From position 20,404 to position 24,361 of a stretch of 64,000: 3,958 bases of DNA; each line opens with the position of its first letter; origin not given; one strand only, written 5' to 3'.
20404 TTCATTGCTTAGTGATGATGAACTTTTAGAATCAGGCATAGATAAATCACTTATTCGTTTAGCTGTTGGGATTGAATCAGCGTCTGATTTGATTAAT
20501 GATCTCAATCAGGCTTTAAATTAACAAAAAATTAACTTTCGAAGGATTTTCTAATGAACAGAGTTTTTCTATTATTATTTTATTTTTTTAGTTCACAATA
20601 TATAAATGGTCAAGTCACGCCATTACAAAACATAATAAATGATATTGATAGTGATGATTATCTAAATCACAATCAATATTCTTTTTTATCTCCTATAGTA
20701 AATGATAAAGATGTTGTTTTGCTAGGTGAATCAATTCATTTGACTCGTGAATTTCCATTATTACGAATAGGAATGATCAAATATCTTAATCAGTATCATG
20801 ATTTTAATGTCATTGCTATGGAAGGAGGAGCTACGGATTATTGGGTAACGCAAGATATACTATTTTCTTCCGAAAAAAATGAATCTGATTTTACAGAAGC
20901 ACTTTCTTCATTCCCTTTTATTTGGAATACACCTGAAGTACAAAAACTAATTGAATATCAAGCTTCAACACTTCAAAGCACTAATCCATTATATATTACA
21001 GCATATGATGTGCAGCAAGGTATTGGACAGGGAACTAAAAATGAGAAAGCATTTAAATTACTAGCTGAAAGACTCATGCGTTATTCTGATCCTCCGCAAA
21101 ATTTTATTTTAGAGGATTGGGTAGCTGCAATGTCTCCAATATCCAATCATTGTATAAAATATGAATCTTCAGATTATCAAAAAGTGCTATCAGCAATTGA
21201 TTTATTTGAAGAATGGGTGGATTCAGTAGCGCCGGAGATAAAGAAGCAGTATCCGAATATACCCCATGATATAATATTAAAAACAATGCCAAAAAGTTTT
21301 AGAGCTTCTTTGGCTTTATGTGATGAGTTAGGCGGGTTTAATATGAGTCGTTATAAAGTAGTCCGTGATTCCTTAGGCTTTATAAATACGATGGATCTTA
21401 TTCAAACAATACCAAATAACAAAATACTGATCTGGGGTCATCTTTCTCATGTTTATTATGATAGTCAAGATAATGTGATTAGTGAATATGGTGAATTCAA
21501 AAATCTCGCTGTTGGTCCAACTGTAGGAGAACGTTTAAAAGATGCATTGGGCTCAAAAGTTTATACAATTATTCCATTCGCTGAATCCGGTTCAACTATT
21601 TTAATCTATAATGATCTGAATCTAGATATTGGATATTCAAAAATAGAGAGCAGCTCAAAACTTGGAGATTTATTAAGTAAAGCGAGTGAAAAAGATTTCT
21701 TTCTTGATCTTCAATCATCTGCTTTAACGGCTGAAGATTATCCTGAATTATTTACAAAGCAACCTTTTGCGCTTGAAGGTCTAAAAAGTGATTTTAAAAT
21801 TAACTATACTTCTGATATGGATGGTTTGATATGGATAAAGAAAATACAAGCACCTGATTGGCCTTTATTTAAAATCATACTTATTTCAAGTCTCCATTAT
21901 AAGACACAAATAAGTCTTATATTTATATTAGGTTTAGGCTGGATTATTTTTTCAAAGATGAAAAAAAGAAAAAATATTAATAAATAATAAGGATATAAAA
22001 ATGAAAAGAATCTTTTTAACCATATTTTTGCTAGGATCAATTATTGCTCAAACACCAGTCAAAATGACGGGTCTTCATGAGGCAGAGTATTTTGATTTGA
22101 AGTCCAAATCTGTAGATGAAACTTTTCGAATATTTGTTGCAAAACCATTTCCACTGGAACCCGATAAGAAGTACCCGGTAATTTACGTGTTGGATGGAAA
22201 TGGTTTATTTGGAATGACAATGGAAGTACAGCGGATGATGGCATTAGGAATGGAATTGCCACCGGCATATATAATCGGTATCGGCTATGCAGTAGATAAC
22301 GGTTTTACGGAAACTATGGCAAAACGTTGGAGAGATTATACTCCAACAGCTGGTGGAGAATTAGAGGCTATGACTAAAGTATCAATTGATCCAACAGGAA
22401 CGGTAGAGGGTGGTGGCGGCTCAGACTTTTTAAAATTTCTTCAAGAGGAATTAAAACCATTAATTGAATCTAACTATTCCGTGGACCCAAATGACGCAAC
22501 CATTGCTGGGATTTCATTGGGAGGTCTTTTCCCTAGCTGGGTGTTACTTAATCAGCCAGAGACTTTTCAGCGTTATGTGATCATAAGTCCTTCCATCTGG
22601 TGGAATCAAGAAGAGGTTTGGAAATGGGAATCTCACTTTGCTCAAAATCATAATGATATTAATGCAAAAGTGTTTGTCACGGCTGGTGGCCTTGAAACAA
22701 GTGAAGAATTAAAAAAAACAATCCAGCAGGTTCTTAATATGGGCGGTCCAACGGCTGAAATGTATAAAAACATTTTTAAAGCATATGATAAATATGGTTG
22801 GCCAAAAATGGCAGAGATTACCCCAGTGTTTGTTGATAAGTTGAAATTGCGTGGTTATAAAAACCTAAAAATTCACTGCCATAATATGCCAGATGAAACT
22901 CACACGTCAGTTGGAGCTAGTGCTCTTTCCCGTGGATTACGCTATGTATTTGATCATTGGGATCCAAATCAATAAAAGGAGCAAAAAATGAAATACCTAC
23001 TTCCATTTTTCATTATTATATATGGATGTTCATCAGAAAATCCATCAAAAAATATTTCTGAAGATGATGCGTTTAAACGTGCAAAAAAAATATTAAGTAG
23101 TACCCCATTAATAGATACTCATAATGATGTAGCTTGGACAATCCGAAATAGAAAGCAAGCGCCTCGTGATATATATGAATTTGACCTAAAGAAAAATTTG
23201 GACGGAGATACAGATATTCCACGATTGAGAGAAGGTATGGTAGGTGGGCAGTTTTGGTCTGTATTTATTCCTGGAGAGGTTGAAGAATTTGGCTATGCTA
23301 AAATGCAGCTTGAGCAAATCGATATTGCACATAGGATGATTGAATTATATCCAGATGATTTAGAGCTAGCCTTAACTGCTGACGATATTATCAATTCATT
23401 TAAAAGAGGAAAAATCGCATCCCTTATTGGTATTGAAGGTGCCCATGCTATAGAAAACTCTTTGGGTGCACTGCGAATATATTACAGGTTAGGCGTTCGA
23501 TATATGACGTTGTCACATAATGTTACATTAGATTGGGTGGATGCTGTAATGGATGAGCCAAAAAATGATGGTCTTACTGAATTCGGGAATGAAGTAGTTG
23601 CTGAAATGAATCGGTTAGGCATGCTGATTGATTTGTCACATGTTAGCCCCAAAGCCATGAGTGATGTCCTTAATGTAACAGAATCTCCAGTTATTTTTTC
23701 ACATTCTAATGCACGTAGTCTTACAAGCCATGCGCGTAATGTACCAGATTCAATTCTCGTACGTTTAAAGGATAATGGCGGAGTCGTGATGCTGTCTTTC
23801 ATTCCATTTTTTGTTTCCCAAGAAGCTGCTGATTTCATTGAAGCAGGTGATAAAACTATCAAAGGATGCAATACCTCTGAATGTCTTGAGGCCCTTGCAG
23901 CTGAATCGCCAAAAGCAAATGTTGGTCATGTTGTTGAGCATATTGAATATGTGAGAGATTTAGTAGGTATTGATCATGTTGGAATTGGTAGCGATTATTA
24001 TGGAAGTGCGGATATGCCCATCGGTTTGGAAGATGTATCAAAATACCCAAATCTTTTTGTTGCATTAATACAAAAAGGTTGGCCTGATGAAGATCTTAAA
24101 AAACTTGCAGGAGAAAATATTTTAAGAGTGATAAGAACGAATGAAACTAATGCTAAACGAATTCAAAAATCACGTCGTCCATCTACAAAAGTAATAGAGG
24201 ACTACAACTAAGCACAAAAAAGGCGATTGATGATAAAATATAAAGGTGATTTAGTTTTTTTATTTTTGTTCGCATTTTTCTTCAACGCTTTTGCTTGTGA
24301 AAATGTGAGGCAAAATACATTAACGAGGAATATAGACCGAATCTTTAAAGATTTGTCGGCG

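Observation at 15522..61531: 46-kb co-directional array of exported exopeptidases and amidases between two SusC-like transporters: candidate utilisation locus for D-amino-acid-containing or recalcitrant peptides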

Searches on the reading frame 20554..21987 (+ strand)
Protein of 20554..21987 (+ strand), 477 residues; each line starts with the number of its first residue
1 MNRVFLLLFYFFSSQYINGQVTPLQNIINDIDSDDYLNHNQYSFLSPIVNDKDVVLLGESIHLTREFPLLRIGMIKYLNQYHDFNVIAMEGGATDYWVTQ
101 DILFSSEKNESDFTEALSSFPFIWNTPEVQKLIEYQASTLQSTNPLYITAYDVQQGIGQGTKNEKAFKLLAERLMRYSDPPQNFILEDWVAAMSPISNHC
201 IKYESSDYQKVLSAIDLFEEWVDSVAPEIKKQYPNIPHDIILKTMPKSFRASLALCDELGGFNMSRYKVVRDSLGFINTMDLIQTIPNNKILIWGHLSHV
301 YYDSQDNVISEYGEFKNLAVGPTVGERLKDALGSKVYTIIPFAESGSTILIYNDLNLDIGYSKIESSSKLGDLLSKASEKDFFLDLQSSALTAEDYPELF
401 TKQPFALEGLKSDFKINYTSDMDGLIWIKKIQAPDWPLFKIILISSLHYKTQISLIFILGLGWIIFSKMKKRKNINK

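Call 5: search_protein_families(library=pfam, proteins=[window:20554-21987:+], max_evalue=0.00001)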
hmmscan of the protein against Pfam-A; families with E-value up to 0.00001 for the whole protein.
window:20554-21987:+ (477 aa): 1 family
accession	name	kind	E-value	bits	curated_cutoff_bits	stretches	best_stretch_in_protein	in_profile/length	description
PF05139.19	Erythro_esteras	-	5.2e-14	53.1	26.4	1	82-430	4-357/358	Erythromycin esterase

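Call 20: search_protein_families(library=ncbifam, proteins=[window:20554-21987:+], max_evalue=1e-10)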
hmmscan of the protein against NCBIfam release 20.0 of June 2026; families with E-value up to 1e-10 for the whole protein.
window:20554-21987:+ (477 aa): 0 families

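Call 30: search_solved_structures(query=window:20554-21987:+, max_evalue=0.001)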
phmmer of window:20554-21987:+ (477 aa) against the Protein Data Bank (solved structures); distinct sequences matched with E-value up to 0.001: 1.
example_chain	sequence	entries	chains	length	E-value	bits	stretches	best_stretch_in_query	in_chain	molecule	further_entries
6xcq_A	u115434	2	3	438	1.8e-09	40.2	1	36-348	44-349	EreC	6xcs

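Call 66: search_protein_families(library=ncbifam, proteins=[window:20554-21987:+], max_evalue=0.001)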
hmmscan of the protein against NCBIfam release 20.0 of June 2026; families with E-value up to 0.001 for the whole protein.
window:20554-21987:+ (477 aa): 2 families
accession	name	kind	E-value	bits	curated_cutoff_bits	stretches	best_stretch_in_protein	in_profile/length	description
NF000208.1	EreA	exception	1.5e-09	37.2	750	1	36-95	14-73/408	EreA family erythromycin esterase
NF000209.1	EreB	exception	8.7e-05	21.5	750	0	38-98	22-82/419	EreB family erythromycin esterase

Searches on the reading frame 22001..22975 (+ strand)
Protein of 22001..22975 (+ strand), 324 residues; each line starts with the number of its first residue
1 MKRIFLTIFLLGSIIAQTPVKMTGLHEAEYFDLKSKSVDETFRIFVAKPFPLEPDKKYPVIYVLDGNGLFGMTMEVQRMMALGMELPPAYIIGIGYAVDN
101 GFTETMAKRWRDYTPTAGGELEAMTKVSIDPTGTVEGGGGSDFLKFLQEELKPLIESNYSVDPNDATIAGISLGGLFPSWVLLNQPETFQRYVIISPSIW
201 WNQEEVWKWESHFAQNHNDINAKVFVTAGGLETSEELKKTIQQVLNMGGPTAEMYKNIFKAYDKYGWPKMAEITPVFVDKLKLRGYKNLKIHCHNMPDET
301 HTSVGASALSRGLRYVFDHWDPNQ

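Call 5: search_protein_families(library=pfam, proteins=[window:22001-22975:+], max_evalue=0.00001)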
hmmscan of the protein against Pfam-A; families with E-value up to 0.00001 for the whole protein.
window:22001-22975:+ (324 aa): 1 family
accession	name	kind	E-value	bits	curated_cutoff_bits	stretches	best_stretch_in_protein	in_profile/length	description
PF00756.26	Esterase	-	9.5e-21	75.1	22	1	35-245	1-209/251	Putative esterase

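Call 20: search_protein_families(library=ncbifam, proteins=[window:22001-22975:+], max_evalue=1e-10)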
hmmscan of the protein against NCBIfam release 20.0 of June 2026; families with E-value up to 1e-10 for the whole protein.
window:22001-22975:+ (324 aa): 0 families

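Call 66: search_protein_families(library=ncbifam, proteins=[window:22001-22975:+], max_evalue=0.001)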
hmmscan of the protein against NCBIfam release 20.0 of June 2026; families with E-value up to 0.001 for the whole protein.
window:22001-22975:+ (324 aa): 2 families
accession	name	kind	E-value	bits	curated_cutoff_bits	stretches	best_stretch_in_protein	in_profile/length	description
NF007758.0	PRK10439.1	equivalog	1.7e-08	33.8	222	1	140-205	266-333/418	enterochelin esterase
NF041944.1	Xylase_Ferestase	equivalog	0.00018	19.8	1200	1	139-244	562-659/694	bifunctional endo-1,4-beta-xylanase/feruloyl esterase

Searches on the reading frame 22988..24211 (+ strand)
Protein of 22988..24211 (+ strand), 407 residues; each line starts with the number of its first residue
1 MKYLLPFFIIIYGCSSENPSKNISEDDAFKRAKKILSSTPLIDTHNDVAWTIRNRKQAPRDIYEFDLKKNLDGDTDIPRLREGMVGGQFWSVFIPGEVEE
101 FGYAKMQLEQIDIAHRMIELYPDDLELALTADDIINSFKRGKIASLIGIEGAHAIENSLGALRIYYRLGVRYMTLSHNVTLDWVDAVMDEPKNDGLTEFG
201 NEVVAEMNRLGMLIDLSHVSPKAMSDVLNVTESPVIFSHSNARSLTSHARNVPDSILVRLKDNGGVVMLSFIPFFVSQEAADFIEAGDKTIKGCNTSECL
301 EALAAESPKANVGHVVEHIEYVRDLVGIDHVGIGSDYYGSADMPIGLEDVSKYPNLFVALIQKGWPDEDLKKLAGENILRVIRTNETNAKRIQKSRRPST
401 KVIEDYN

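Call 5: search_protein_families(library=pfam, proteins=[window:22988-24211:+], max_evalue=0.00001)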
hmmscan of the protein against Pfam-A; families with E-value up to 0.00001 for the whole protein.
window:22988-24211:+ (407 aa): 1 family
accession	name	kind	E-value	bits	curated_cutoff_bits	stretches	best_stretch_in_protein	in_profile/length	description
PF01244.27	Peptidase_M19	-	1.8e-112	376.1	26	1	36-383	3-318/319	Membrane dipeptidase (Peptidase family M19)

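Call 9: find_encoding_contigs(protein=window:22988-24211:+, flank=10000, max_places=6)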
Protein window:22988-24211:+ (407 aa): 18 contigs read that carry it; 6 places shown.
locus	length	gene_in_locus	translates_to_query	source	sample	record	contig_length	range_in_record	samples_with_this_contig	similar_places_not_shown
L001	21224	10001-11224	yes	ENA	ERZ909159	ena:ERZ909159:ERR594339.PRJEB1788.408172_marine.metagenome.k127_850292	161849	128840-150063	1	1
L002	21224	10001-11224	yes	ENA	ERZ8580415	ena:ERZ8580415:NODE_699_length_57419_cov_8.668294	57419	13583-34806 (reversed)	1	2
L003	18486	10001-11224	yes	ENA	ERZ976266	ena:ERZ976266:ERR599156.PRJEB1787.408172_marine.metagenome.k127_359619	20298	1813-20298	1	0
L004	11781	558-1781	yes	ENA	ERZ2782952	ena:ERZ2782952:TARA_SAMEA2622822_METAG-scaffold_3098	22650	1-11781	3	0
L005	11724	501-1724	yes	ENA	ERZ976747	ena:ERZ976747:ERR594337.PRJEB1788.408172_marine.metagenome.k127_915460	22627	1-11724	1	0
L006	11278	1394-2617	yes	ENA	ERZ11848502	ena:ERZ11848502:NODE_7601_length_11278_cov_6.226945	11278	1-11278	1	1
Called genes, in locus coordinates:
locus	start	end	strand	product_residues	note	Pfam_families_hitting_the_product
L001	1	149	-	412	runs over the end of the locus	PF03825:Nuc_H_symport, PF12832:MFS_1_like, PF07690:MFS_1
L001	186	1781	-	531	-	PF01408:GFO_IDH_MocA, PF22725:GFO_IDH_MocA_C3 (faint)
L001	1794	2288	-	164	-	PF07681:DoxX (weak)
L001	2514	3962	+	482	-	PF05195:AMP_N, PF00557:Peptidase_M24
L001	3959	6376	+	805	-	PF00326:Peptidase_S9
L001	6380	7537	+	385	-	PF01053:Cys_Met_Meta_PP, PF00155:Aminotran_1_2 (weak)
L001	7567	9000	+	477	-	PF05139:Erythro_esteras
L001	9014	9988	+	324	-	PF00756:Esterase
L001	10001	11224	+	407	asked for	PF01244:Peptidase_M19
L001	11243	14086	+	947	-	PF00144:Beta-lactamase, PF03403:PAF-AH_p_II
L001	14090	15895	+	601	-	PF02129:Peptidase_S15, PF08530:PepX_C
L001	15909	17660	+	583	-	PF01979:Amidohydro_1 (faint), PF07969:Amidohydro_3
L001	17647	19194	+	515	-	PF00144:Beta-lactamase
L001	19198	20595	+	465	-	PF00144:Beta-lactamase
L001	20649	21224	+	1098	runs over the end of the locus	PF26549:Tricorn_N, PF26550:Tricorn_2nd, PF07676:PD40, PF26550:Tricorn_2nd (weak), PF26549:Tricorn_N, PF07676:PD40 (weak), PF26549:Tricorn_N, PF01979:Amidohydro_1 (weak), +2 more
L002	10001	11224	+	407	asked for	PF01244:Peptidase_M19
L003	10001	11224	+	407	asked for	PF01244:Peptidase_M19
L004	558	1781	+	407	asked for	PF01244:Peptidase_M19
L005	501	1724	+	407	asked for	PF01244:Peptidase_M19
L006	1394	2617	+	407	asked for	PF01244:Peptidase_M19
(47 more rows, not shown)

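Call 20: search_protein_families(library=ncbifam, proteins=[window:22988-24211:+], max_evalue=1e-10)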
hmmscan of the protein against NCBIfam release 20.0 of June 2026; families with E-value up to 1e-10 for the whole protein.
window:22988-24211:+ (407 aa): 0 families

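Call 65: list_cluster_members(proteins=[window:22988-24211:+, window:33636-36932:+, window:36954-38390:+, window:53452-54723:+, window:54754-55881:+, window:19367-20524:+, window:50384-51406:+, window:60257-61531:+, window:10648-11898:-, window:13173-14768:-])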
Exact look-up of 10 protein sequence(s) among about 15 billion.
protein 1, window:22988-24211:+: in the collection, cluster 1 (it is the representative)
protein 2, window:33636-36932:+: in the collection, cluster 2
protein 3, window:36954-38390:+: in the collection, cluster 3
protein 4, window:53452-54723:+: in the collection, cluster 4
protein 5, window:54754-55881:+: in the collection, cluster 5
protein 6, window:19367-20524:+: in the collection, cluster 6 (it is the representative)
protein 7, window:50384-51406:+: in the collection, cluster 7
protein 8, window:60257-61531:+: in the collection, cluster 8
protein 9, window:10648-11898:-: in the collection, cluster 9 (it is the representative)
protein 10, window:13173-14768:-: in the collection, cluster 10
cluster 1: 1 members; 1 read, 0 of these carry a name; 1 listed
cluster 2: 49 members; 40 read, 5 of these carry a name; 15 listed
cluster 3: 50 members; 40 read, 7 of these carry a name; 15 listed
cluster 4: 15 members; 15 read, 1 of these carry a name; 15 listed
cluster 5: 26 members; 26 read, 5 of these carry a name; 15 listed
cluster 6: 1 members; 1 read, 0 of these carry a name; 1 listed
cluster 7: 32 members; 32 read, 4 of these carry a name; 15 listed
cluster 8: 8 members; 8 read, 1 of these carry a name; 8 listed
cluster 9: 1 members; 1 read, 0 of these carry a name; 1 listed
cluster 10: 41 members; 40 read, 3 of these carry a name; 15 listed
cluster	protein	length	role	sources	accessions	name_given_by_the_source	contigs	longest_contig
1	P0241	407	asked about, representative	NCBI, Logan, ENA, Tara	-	-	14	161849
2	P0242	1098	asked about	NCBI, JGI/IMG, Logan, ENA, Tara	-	-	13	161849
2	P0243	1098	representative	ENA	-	-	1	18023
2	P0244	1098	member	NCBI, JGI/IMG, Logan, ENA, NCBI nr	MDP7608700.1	MAG: amidohydrolase family protein [Candidatus Marinimicrobia bacterium] | Tol biopolymer transport system component | amidohydrolase family protein [Candidatus Neomarinimicrobiota bacterium]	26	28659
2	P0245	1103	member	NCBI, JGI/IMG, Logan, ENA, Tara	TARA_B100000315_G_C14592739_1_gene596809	Tol biopolymer transport system component | strand:- start:2257 stop:5568 length:3312 start_codon:yes stop_codon:yes ...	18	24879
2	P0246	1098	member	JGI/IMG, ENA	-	Tol biopolymer transport system component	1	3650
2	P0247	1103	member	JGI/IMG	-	Tol biopolymer transport system component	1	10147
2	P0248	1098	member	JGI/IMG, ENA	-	Tol biopolymer transport system component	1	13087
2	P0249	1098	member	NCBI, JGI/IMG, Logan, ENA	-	-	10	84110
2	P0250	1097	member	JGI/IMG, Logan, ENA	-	-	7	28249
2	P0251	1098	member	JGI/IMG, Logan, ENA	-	-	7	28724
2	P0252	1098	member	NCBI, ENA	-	-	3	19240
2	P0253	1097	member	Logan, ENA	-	-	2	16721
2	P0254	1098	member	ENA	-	-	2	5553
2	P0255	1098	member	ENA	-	-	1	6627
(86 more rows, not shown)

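Call 66: search_protein_families(library=ncbifam, proteins=[window:22988-24211:+], max_evalue=0.001)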
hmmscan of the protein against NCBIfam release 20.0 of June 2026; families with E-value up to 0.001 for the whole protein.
window:22988-24211:+ (407 aa): 0 families
